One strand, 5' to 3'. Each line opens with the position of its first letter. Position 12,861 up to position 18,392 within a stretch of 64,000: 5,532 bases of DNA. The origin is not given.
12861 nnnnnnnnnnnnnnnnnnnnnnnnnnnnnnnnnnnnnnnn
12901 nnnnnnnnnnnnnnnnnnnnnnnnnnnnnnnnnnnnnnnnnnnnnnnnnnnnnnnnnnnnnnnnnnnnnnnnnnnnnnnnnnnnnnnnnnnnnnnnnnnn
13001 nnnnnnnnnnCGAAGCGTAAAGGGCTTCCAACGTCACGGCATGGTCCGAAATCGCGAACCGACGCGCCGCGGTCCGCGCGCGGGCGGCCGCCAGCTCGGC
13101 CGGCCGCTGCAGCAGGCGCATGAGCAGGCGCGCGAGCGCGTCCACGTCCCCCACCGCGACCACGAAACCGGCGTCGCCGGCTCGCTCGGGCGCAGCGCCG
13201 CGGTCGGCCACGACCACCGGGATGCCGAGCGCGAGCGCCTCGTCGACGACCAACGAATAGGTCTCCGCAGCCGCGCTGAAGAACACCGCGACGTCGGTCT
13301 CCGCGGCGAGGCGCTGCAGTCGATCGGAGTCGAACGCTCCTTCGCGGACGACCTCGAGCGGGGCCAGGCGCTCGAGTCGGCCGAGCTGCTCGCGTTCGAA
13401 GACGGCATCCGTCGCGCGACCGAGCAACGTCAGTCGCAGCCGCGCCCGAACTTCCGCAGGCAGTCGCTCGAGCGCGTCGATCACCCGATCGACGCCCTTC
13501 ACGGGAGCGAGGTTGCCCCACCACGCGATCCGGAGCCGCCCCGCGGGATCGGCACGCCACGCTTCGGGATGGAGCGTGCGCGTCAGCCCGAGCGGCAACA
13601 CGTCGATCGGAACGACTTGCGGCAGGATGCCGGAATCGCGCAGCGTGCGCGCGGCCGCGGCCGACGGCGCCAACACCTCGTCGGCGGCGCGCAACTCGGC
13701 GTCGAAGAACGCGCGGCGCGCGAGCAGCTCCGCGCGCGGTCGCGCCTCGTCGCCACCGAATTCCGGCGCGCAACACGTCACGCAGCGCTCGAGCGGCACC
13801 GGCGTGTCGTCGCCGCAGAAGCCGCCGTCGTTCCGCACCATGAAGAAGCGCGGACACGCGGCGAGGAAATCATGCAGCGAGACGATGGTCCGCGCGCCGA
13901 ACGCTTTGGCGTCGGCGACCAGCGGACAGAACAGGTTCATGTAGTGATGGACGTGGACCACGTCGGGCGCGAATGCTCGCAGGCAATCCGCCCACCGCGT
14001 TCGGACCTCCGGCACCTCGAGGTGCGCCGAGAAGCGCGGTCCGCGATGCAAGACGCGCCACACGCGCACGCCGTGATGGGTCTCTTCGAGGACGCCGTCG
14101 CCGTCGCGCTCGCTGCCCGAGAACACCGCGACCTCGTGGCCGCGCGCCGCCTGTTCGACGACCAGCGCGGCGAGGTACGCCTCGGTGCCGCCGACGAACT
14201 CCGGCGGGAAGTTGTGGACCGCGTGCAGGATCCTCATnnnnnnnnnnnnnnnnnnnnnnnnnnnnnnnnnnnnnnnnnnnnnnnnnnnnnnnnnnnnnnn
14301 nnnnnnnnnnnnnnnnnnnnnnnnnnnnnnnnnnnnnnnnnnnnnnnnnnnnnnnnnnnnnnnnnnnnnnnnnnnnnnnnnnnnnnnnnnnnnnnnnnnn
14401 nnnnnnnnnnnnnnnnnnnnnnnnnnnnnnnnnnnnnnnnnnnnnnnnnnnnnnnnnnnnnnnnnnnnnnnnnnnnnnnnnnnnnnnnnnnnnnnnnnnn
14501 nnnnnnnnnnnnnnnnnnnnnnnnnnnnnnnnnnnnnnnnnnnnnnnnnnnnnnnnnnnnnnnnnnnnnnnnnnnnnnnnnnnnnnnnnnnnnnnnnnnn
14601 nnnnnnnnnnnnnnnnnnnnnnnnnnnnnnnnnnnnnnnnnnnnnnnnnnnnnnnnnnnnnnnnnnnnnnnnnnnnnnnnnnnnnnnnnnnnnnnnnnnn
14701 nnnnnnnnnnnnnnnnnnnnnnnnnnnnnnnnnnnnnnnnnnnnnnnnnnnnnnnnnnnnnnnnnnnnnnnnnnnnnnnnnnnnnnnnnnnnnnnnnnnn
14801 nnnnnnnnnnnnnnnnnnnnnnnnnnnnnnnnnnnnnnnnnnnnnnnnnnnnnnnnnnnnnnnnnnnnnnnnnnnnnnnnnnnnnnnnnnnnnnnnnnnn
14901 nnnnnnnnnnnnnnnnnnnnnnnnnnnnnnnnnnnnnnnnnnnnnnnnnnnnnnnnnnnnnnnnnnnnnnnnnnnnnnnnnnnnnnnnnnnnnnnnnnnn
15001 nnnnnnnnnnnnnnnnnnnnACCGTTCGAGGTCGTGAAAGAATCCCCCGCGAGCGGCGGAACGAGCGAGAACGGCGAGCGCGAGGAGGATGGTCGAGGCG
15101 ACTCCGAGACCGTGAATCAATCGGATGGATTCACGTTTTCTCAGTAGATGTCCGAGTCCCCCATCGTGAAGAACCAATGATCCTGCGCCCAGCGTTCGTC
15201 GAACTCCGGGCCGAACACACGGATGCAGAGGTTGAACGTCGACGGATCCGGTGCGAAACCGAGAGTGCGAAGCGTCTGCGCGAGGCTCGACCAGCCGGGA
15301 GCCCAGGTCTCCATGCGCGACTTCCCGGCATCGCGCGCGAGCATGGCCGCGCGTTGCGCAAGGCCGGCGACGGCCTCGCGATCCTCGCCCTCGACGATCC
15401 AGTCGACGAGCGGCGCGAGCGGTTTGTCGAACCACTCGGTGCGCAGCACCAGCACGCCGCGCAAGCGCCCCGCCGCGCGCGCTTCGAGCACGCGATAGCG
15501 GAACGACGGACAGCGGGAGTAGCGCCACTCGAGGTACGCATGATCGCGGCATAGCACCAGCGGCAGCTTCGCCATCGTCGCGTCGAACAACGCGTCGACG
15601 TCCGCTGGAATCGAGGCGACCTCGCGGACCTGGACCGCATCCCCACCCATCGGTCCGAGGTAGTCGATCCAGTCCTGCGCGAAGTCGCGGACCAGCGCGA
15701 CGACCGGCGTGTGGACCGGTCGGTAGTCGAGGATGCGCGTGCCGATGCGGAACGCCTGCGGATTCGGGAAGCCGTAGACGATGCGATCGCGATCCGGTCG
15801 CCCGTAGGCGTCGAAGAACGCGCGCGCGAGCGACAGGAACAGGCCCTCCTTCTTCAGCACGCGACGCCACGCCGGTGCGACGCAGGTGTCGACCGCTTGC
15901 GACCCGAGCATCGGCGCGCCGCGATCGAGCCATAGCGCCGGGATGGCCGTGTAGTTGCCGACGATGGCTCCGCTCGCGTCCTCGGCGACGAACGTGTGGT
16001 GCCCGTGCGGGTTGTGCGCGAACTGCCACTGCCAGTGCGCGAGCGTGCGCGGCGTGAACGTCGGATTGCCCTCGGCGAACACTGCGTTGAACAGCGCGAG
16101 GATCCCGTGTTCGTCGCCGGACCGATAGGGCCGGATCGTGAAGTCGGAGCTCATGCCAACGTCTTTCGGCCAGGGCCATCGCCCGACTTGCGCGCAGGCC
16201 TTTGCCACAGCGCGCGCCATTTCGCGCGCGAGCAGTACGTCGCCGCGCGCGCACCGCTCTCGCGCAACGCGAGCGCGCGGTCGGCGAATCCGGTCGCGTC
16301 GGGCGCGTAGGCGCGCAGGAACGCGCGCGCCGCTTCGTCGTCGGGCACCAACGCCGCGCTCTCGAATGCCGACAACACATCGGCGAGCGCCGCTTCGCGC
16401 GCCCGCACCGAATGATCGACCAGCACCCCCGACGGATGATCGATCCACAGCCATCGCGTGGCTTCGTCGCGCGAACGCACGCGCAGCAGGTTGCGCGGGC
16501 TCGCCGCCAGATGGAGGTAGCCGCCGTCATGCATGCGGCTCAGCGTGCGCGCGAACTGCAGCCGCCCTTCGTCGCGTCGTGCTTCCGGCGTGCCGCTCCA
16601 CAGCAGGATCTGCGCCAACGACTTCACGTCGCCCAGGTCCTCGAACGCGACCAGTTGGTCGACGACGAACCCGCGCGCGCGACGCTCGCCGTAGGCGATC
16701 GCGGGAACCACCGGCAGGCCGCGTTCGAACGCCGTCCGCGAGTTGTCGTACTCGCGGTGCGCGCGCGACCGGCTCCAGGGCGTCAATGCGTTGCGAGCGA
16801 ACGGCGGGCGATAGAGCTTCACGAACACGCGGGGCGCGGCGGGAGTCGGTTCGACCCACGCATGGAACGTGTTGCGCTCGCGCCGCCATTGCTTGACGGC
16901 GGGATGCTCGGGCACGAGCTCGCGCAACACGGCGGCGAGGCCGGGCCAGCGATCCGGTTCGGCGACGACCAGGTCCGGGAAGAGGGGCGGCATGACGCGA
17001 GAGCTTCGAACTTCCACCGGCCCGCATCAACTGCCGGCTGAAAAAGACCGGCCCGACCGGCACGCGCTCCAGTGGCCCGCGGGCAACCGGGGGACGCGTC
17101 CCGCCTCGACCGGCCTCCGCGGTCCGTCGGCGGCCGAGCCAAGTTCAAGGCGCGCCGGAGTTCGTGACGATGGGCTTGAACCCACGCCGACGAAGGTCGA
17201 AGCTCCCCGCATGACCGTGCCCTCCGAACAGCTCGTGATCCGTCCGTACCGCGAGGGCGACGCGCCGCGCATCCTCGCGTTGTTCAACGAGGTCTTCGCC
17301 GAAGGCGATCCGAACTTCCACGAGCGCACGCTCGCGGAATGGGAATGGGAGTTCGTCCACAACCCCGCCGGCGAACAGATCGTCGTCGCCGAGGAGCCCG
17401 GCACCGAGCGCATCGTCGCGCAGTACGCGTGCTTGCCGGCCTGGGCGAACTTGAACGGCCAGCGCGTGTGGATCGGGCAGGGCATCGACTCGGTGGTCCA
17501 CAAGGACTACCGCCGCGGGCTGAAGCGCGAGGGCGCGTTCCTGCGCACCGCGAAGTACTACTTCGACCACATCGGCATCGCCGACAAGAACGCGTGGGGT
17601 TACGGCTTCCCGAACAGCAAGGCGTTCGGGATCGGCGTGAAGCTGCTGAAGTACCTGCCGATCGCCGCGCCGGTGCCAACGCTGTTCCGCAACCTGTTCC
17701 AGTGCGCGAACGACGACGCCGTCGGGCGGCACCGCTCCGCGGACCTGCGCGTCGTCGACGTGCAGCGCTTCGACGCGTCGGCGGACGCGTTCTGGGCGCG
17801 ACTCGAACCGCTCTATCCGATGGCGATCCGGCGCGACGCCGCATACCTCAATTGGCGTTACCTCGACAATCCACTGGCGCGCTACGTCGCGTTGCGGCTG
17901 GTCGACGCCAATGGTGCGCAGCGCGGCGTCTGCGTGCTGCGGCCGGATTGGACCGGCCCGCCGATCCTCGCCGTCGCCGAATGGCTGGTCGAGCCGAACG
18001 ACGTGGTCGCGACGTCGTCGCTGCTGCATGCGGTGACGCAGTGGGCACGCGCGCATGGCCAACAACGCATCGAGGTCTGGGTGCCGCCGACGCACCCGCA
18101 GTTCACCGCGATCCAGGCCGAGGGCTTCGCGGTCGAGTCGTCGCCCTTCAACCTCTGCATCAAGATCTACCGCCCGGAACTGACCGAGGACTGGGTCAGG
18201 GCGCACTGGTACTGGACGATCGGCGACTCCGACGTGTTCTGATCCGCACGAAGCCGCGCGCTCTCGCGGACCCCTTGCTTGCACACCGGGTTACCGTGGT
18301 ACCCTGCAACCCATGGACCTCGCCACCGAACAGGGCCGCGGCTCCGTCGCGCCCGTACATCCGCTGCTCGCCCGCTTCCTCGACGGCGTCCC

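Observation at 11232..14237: GT4 - LmbE deacetylase - GT2 tri-domain fusion protein (1001 aa) followed by a second standalone LmbE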

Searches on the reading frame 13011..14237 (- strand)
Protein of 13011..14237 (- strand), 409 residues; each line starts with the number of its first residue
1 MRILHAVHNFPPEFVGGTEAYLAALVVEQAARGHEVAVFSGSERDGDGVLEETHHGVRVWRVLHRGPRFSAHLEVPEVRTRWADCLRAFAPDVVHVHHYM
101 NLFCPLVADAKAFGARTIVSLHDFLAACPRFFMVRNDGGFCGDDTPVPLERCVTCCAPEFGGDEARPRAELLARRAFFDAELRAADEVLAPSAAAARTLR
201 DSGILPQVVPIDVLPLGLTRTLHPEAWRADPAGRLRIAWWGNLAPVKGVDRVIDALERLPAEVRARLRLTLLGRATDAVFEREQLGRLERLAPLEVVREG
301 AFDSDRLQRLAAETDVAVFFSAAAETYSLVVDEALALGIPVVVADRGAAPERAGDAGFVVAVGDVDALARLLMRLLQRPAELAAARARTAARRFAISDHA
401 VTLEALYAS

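Call 30: search_solved_structures(query=window:13011-14237:-, max_evalue=0.001)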
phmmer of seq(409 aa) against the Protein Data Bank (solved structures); distinct sequences matched with E-value up to 0.001: 20.
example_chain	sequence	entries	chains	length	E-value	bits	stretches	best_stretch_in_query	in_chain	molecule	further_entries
7qsg_A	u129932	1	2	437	4.2e-11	45.6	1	184-385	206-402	D-inositol 3-phosphate glycosyltransferase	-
4xso_B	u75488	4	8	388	1.5e-08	37.1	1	235-396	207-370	Alr3699 protein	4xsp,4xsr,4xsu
8x3q_C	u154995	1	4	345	2e-06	30.2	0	233-364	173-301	Glycosyl transferase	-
7fg9_A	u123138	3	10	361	2.4e-06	29.9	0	233-364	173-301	Glycosyl transferase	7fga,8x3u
8b5s_B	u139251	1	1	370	5.3e-06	28.8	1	241-400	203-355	UDP-glucose:(Heptosyl) LPS alpha 1,3-glucosyltransferase WaaG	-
8b5q_A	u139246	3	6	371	5.3e-06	28.8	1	241-400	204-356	UDP-glucose:(Heptosyl) LPS alpha 1,3-glucosyltransferase WaaG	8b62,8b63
8b5s_A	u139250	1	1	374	5.4e-06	28.7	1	241-400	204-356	UDP-glucose:(Heptosyl) LPS alpha 1,3-glucosyltransferase WaaG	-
3oka_A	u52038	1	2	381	8e-06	28.2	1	242-388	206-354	GDP-mannose-dependent alpha-(1-6)-phosphatidylinositol monomannoside mannosyltransferase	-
3okc_A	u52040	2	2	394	9.2e-06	28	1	242-388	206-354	GDP-mannose-dependent alpha-(1-6)-phosphatidylinositol monomannoside mannosyltransferase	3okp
5d00_A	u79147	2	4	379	1.7e-05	27.1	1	242-378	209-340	N-acetyl-alpha-D-glucosaminyl L-malate synthase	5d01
2jjm_A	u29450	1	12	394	1.7e-05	27.1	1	241-378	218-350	GLYCOSYL TRANSFERASE, GROUP 1 FAMILY PROTEIN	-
3mbo_A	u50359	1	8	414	2.1e-05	26.8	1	241-378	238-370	Glycosyltransferase, group 1 family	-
5ze7_B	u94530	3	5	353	2.5e-05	26.5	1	223-404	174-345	UDP-glucose:tetrahydrobiopterin glucosyltransferase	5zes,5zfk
5zer_A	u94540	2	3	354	2.5e-05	26.5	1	223-404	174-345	UDP-glucose:tetrahydrobiopterin glucosyltransferase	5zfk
3l01_A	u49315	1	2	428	8.4e-05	24.8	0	247-389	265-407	GlgA glycogen synthase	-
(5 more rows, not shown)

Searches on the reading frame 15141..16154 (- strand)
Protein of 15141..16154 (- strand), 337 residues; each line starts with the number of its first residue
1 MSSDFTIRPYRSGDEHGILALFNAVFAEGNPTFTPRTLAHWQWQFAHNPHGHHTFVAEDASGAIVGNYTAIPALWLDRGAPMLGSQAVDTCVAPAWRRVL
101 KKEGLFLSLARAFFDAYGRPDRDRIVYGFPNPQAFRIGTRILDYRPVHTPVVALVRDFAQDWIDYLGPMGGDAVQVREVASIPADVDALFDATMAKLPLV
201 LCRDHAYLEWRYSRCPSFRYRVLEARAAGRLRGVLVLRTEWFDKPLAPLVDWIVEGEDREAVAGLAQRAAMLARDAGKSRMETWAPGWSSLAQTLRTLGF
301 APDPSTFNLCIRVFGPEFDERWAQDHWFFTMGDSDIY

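Call 25: search_solved_structures(query=window:15141-16154:-, max_evalue=1)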
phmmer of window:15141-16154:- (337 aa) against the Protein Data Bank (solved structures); distinct sequences matched with E-value up to 1: 0.

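Call 26: search_protein_families(library=ncbifam, proteins=[window:15144-16154:-], max_evalue=0.001)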
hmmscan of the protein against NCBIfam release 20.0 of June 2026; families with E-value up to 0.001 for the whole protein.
window:15144-16154:- (337 aa): 0 families

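Call 34: find_homologous_proteins(query=window:15144-16154:-, max_evalue=0.00001)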
Query window:15144-16154:- (337 aa): 79 proteins with E <= 0.00001 among 8000 candidates.
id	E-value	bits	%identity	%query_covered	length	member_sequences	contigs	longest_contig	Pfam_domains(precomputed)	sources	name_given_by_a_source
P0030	3.5e-207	706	88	100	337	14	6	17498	-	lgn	-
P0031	1.1e-176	605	75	100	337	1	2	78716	PF13527.14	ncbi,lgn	-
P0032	1.1e-160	553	69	100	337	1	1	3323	PF13527.14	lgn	-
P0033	1.6e-160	552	71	100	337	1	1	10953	PF13527.14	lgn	-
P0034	3.9e-158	544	68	100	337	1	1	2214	PF13527.14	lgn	-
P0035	3.2e-157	541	70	100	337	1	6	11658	PF13527.14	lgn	-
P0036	4.9e-153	527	66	100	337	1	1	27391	PF13527.14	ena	-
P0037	2.7e-151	522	65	100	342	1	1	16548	PF13527.14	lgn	-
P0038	8.9e-151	520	66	100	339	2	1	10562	PF13527.14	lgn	-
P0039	4.1e-149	515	66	100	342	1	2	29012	PF13527.14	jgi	jgi:Acetyltransferase (GNAT) domain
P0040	5.4e-149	514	68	100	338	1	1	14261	PF13527.14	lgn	-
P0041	4.7e-148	511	65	100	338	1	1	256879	PF13527.14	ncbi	-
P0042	1.8e-147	509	65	100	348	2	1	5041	-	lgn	-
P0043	6.4e-147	507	65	100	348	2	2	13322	-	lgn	-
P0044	1.1e-146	507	66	99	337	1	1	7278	PF13527.14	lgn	-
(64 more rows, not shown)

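Call 47: predict_structure(alignment_id=A2)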
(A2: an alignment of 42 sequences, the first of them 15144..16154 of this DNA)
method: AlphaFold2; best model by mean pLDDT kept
length: 337 residues; sequences in the alignment: 42
mean_pLDDT: 94.7   pTM: 0.92
mean pLDDT of the five models: 94.7, 94.2, 94.0, 93.6, 93.1
residues with pLDDT >= 90: 297; 70-90: 33; 50-70: 6; < 50: 1
segments of 3 or more residues with pLDDT < 50: none
pLDDT, mean of each block of 10 residues (from residue 1): 83 98 94 94 97 97 97 97 96 82 83 96 95 80 91 97 98 98 98 97 97 96 98 97 93 98 99 98 97 98 92 95 97 94
secondary structure, 60 per line:
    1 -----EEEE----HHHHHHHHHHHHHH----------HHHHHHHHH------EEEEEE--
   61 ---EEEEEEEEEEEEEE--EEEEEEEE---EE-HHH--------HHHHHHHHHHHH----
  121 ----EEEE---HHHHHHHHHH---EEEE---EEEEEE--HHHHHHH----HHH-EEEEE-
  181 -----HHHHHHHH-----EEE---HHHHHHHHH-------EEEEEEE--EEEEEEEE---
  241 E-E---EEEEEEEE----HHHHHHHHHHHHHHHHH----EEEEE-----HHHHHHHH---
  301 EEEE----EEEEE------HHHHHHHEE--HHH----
elements in order: E6-9 H14-27 H38-46 E53-58 E64-77 E80-87 H105-116 E125-128 H132-141 E145-148 E152-157 H160-166 E175-179 H186-193 E199-201 H205-213 E221-227 E230-237 E247-254 H259-275 E280-284 H290-297 E301-304 E309-313 H320-326

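Call 49: fold_search(model_id=the predicted structure, library=pdb)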
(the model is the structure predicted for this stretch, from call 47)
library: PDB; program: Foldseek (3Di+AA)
matches with E <= 10: 1043; with E <= 0.001: 306
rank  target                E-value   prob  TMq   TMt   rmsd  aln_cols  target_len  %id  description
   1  4zm6_A                4.9e-13  1.00  0.60  0.27   5.6       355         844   14  A unique GCN5-related glucosamine N-acetyltransferase region exist in the fungal multi-domain GH3 beta-N-acetylglucosa (released 2015-12-09)
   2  2i00_C                7.9e-13  1.00  0.61  0.53   5.5       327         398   13  Crystal structure of acetyltransferase (GNAT family) from Enterococcus faecalis (released 2006-09-19)
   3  6maz_C                2.1e-12  1.00  0.56  0.52   7.4       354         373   10  Crystal structure of N-myristoyl transferase (NMT) G386E mutant from Plasmodium vivax in complex with inhibitor IMP-03 (released 2019-06-05)
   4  2hv2_F                2.2e-12  1.00  0.61  0.53   5.1       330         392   12  Crystal Structure of Conserved Protein of Unknown Function from Enterococcus faecalis V583 at 2.4 A Resolution, Probab (released 2006-08-29)
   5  6b1l_A                2.3e-12  1.00  0.57  0.52   7.3       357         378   10  Crystal structure of glycylpeptide N-tetradecanoyltransferase from Plasmodium vivax in complex with inhibitor IMP-0001 (released 2018-09-26)
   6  6tw5_CCC              2.5e-12  1.00  0.55  0.51   7.7       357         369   10  Plasmodium vivax N-myristoyltransferase with bound indazole inhibitor IMP-917 (released 2021-07-21)
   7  2i00_B                3.1e-12  1.00  0.61  0.54   5.2       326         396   13  Crystal structure of acetyltransferase (GNAT family) from Enterococcus faecalis (released 2006-09-19)
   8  6maz_A                3.1e-12  1.00  0.57  0.51   7.4       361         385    9  Crystal structure of N-myristoyl transferase (NMT) G386E mutant from Plasmodium vivax in complex with inhibitor IMP-03 (released 2019-06-05)
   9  4b14_C                3.1e-12  1.00  0.55  0.51   7.1       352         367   10  Plasmodium vivax N-myristoyltransferase with a bound benzofuran inhibitor (compound 26) (released 2012-10-17)
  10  6mb1_C                3.5e-12  1.00  0.55  0.51   7.6       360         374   10  Crystal structure of N-myristoyl transferase (NMT) from Plasmodium vivax in complex with inhibitor IMP-1002 (released 2019-06-05)
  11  2hv2_C                3.7e-12  1.00  0.61  0.53   5.1       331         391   12  Crystal Structure of Conserved Protein of Unknown Function from Enterococcus faecalis V583 at 2.4 A Resolution, Probab (released 2006-08-29)
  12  2p6e_F                4.0e-12  1.00  0.61  0.49   7.3       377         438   14  Crystal structures of Saccharomyces cerevisiae N-myristoyltransferase with bound myristoyl-CoA (released 2007-06-12)
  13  2p6f_F                4.2e-12  1.00  0.60  0.49   7.3       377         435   14  Crystal structures of Saccharomyces cerevisiae N-myristoyltransferase with bound myristoyl-CoA and inhibitors (released 2007-06-12)
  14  5v0w_A                4.8e-12  1.00  0.57  0.51   7.2       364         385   10  Crystal structure of glycylpeptide N-tetradecanoyltransferase from Plasmodium vivax in complex with inhibitor IMP-0001 (released 2018-03-07)
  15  6mb0_C                4.8e-12  1.00  0.55  0.51   7.3       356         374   10  Crystal structure of N-myristoyl transferase (NMT) G386E mutant from Plasmodium vivax in complex with inhibitor IMP-10 (released 2019-06-05)
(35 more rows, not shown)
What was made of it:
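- The GNAT-like neighbour is a confident tandem GNAT whose top structural match is a glucosamine N-acetyltransferase region (calls 47, 49).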

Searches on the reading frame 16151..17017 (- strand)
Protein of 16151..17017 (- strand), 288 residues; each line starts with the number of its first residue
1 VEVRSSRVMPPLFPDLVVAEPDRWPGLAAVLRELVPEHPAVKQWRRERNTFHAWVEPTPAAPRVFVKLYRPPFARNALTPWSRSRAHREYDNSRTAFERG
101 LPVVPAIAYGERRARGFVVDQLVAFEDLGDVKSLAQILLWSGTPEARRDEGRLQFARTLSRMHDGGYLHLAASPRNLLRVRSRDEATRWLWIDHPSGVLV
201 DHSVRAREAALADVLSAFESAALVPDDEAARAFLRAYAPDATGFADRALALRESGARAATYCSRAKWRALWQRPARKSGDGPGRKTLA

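Call 13: search_protein_families(library=pfam, proteins=[window:16151-17017:-], max_evalue=0.01)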
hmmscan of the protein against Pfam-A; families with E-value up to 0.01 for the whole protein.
window:16151-17017:- (288 aa): 1 family
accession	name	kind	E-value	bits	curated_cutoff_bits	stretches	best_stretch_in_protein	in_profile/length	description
PF06293.20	Kdo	-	7.8e-10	39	21.3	1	73-237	44-207/207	Lipopolysaccharide kinase (Kdo/WaaP) family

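Call 26: search_protein_families(library=ncbifam, proteins=[window:16154-17017:-], max_evalue=0.001)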
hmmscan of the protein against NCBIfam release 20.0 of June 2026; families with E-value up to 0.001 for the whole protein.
window:16154-17017:- (288 aa): 0 families

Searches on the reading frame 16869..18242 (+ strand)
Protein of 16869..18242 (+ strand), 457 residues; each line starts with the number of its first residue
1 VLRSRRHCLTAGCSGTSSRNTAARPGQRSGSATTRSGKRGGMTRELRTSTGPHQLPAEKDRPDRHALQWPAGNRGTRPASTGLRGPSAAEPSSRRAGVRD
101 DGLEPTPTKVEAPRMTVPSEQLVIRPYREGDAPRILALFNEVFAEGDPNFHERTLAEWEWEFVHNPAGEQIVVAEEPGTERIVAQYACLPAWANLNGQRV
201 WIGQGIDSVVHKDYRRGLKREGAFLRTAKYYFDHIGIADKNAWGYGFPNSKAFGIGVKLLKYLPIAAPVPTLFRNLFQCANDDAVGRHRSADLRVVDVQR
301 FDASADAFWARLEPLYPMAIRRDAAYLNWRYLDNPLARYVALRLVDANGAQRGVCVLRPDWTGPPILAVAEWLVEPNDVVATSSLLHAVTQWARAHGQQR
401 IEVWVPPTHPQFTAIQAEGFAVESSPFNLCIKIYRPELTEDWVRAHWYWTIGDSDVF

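Call 13: search_protein_families(library=pfam, proteins=[window:16869-18242:+], max_evalue=0.01)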
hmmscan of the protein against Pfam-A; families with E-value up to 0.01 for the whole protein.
window:16869-18242:+ (457 aa): 2 families
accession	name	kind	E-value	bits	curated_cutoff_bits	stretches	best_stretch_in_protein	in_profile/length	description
PF13527.13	Acetyltransf_9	-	3.3e-07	30.8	25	1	124-216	2-86/127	Acetyltransferase (GNAT) domain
PF00583.31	Acetyltransf_1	-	0.0053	17.5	20.7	0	148-216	14-73/116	Acetyltransferase (GNAT) family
